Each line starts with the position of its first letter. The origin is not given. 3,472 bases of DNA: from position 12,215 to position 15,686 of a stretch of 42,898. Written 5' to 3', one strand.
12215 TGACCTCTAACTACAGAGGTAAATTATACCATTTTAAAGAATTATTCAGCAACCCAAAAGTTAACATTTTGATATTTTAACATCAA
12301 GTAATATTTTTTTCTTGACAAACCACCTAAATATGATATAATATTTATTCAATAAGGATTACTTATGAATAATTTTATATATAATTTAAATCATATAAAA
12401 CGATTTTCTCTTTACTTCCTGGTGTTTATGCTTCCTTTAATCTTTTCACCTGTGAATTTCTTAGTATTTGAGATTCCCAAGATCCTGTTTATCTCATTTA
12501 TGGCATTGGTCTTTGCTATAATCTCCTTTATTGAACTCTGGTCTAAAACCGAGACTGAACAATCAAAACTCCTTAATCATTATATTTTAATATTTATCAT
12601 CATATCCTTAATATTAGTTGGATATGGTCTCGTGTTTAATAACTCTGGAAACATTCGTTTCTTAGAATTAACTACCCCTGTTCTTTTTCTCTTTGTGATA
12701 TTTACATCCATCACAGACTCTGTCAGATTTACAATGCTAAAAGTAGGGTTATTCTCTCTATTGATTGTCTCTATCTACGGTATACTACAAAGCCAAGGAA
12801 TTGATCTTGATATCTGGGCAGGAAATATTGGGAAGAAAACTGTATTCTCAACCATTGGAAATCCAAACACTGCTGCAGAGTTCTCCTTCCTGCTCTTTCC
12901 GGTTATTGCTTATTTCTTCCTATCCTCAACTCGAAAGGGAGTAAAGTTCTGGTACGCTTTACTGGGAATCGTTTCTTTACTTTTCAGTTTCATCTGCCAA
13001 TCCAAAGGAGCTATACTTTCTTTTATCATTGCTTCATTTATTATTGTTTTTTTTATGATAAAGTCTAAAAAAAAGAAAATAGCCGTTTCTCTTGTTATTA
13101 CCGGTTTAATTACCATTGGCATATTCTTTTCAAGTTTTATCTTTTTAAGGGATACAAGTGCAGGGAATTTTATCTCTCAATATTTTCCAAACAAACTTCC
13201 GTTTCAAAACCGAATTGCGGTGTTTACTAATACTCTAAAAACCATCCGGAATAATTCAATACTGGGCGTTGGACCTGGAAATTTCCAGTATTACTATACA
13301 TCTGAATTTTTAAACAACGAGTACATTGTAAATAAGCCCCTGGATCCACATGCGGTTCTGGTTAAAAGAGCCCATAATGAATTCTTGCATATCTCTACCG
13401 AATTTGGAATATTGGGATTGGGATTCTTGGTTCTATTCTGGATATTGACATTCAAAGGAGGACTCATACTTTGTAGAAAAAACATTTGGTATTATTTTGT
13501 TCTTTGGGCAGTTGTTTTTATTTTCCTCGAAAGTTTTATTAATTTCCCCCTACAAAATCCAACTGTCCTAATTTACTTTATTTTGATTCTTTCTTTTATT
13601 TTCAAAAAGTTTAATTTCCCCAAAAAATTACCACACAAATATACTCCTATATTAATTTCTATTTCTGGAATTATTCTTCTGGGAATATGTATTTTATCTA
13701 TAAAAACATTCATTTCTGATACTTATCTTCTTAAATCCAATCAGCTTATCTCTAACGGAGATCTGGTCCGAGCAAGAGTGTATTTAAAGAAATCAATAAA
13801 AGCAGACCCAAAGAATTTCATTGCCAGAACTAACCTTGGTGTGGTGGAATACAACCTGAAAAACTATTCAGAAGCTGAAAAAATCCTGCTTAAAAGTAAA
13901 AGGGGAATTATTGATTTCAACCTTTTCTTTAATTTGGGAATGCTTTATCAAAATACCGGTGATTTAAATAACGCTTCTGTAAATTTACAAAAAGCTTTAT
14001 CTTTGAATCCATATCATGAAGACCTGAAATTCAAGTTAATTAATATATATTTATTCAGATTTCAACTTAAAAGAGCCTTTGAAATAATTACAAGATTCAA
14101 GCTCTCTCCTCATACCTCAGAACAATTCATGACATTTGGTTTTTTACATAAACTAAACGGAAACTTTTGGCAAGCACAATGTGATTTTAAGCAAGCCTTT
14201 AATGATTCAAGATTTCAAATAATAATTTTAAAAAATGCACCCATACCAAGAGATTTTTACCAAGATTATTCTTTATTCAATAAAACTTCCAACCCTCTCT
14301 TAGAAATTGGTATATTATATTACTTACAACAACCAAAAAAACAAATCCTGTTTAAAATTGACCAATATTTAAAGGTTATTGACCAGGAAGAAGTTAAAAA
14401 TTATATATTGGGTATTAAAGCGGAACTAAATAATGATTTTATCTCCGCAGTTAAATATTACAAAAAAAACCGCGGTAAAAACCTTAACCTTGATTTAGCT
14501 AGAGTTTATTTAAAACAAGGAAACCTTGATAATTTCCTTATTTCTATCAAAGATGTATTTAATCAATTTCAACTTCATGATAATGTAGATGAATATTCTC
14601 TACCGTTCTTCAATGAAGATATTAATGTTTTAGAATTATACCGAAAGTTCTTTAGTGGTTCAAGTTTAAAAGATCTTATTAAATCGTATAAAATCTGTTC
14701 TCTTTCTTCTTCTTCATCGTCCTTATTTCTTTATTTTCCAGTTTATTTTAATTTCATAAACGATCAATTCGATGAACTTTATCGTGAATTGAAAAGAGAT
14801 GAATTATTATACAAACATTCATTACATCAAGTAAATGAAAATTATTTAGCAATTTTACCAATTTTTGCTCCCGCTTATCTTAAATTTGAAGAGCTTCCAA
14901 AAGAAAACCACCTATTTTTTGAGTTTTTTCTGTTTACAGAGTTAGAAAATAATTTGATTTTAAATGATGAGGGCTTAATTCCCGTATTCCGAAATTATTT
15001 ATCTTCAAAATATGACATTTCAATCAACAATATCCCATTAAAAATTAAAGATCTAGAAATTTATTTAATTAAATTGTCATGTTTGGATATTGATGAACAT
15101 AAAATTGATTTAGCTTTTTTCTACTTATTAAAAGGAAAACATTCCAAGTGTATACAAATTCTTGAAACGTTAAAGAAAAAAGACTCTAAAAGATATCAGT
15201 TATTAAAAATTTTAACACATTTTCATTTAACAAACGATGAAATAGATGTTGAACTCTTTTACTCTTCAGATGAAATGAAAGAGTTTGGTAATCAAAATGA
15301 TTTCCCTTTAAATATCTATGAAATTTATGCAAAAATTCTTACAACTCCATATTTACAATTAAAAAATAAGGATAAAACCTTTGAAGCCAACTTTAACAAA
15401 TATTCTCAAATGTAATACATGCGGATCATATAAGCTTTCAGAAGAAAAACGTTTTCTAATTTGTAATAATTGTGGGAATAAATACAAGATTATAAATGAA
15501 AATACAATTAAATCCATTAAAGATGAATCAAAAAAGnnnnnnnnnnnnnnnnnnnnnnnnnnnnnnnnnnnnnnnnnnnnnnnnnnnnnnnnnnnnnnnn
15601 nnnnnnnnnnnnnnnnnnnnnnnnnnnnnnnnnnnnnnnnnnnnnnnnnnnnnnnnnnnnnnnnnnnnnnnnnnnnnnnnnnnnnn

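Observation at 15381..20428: Zinc-ribbon-fused Orn/DAP-type PLP decarboxylase, twin SAM methyltransferases and a GT-C-like membrane protein form one translationally coupled unit inside a glycan locus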

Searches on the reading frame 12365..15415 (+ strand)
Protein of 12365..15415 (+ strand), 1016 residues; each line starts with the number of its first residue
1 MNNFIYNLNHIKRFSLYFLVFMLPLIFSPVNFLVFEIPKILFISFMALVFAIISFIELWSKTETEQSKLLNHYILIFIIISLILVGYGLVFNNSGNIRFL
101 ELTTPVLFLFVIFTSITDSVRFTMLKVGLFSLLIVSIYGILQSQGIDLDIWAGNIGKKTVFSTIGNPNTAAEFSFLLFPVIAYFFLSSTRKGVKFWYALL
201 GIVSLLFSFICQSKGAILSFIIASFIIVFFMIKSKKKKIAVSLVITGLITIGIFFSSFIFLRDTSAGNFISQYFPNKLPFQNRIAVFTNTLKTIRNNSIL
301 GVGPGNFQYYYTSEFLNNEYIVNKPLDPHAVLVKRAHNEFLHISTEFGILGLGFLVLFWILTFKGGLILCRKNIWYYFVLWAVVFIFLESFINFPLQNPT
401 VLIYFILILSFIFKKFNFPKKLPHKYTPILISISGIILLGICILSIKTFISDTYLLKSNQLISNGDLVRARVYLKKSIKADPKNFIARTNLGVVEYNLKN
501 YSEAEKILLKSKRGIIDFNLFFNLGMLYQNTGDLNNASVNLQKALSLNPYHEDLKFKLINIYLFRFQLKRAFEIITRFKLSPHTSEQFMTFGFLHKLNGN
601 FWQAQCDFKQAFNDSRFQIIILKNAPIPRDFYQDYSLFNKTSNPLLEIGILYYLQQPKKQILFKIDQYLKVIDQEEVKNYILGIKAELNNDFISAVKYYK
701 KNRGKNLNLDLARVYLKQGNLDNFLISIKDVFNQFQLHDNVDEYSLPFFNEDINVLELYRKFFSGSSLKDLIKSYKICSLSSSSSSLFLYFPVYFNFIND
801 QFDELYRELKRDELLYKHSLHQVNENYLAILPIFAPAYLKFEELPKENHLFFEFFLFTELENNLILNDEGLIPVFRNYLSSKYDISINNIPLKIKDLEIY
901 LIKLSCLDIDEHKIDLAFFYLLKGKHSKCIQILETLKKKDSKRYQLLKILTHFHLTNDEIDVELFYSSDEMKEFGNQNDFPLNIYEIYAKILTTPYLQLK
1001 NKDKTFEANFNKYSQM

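Call 4: search_protein_families(library=pfam, proteins=[window:12365-15415:+], max_evalue=0.01)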
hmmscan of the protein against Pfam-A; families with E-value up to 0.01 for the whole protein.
window:12365-15415:+ (1016 aa): 15 families
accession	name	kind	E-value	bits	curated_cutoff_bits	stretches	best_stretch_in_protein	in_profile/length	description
PF14559.12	TPR_19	-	1.5e-16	60.9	25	1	461-508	1-48/68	Tetratricopeptide repeat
PF04932.20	Wzy_C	-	2.1e-14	54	31.7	1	202-355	4-148/149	O-Antigen ligase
PF07719.23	TPR_2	-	1.5e-11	43.9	27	1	520-550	3-33/34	Tetratricopeptide repeat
PF13181.12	TPR_8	-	5.1e-11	42.3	25.7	1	520-550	3-33/34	Tetratricopeptide repeat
PF00515.34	TPR_1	-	1.9e-08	34.2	27.8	1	520-550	3-33/34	Tetratricopeptide repeat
PF13431.12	TPR_17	-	2.2e-07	31.1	24.4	1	474-505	2-33/34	Tetratricopeptide repeat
PF13428.12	TPR_14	-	1.3e-06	28.9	23.5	0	454-492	4-42/44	Tetratricopeptide repeat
PF13374.12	TPR_10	-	2.3e-06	27.9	27.5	0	487-510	4-27/42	Tetratricopeptide repeat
PF12895.13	ANAPC3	-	9.4e-06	26.3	27.2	0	450-510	23-81/82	Anaphase-promoting complex, cyclosome, subunit 3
PF13424.12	TPR_12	-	1e-05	26.1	30.1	0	522-547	7-32/77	Tetratricopeptide repeat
PF13432.12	TPR_16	-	8.2e-05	23.4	32.7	1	461-509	7-55/65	Tetratricopeptide repeat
PF13414.12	TPR_11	-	0.00017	21.6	26.8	0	460-497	3-40/42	TPR repeat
PF23914.1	TPR_CcmH_CycH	-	0.0013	19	42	0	464-506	100-142/158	Cytochrome c-type biogenesis protein H TPR domain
PF25062.1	ARM_TT21_N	-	0.0039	17.4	40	0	917-964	34-81/222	Tetratricopeptide repeat protein 21 N-terminal ARM repeat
PF13371.12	TPR_9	-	0.0078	16.7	35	0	520-553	31-64/73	Tetratricopeptide repeat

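Call 5: search_protein_families(library=ncbifam, proteins=[window:12365-15415:+], max_evalue=0.01)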
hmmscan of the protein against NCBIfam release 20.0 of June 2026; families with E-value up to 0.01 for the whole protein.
window:12365-15415:+ (1016 aa): 7 families
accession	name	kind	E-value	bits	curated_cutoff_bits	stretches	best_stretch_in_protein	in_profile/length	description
TIGR02917.1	PEP_TPR_lipo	equivalog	7.2e-12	44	312.2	1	522-614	60-154/899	XrtA/PEP-CTERM system TPR-repeat protein PrsT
NF040959.1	MamA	equivalog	8e-10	38.5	200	1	462-550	82-171/204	magnetosome protein MamA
TIGR02521.1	type_IV_pilW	equivalog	3.2e-08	33.4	154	1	523-617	36-131/234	type IV pilus biogenesis/stability protein PilW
TIGR00947.1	2A73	equivalog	5.9e-07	28.8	366.4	1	45-359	40-358/425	IctB family putative bicarbonate transporter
NF033762.1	social_mot_Tgl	equivalog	0.00053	19.4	225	1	519-619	32-134/252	social motility TPR repeat lipoprotein Tgl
NF047558.1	TPR_END_plus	domain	0.0015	18.5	32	0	521-549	2-30/56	TPR end-of-group domain-containing protein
NF047507.1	TPR_BatC_Lepto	exception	0.008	15.7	175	0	490-555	63-133/214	TPR repeat-containing protein BatC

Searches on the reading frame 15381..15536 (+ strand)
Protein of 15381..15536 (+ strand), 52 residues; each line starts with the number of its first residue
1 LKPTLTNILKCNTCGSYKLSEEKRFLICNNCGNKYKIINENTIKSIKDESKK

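Call 73: search_protein_families(library=pfam, proteins=[window:15381-15536:+], max_evalue=1)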
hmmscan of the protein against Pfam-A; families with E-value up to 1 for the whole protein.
seq(52 aa): 27 families (the best 25 are shown)
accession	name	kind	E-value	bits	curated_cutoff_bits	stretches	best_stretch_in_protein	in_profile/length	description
PF03966.22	Trm112p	-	1.3e-05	25.4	22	1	2-39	1-39/40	Trm112p-like protein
PF10080.14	FtrD-like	-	0.0008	20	26.3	1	10-37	36-63/101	Membrane iron-sulfur containing protein FtrD-like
PF13408.12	Zn_ribbon_recom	-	0.0014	19.4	25.3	0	25-40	5-20/58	Recombinase zinc beta ribbon domain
PF01096.23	Zn_ribbon_TFIIS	-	0.0047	17.2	21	1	23-36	26-39/39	Transcription factor S-II (TFIIS)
PF14768.12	RPA_interact_C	-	0.007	17.3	25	1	11-47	2-37/80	Replication protein A interacting C-terminal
PF03604.18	Zn_ribbon_RPAB4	-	0.014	15.5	24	1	27-44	2-19/32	DNA directed RNA polymerase, 7 kDa subunit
PF06397.17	Desulfoferrod_N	-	0.019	15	23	0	7-15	5-13/36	Desulfoferrodoxin, N-terminal domain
PF21344.3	Zn_ribbon_LysW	-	0.02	14.9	27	0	6-16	19-29/46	Alpha-aminoadipate carrier protein LysW-like, globular domain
PF01155.25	HypA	-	0.025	15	28.9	1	8-38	70-100/112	Hydrogenase/urease nickel incorporation, metallochaperone, hypA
PF18912.6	DZR_2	-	0.027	14.8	27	1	10-41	9-37/56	Double zinc ribbon domain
PF23733.2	GRXCR1-2_C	-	0.029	14.7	26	1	11-41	1-25/47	GRXCR1/2, C-terminal domain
PF13248.11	Zn_ribbon_3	-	0.04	13.8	27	1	10-34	4-25/26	zinc-ribbon domain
PF18319.7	Zn_ribbon_PriA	-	0.041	14.3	26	0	7-16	15-24/27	PriA DNA helicase Cys-rich region (CRR) domain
PF08271.17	Zn_Ribbon_TF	-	0.045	13.8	29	1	10-34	2-28/43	TFIIB zinc-binding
PF00628.35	PHD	-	0.048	14.1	24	1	11-35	1-23/47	PHD-finger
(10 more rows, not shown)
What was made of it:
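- On Trm112p-like zinc ribbon (PF03966): The isolated residues 1-52 score 25.4 bits against a cutoff of 22, covering profile positions 1-39 of 40 (call 73).
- Checked: The isolated N-terminus scores 25.4 bits for Trm112p, above the 22-bit cutoff (call 73).
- The ribbon passes the Trm112p threshold (call 73).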
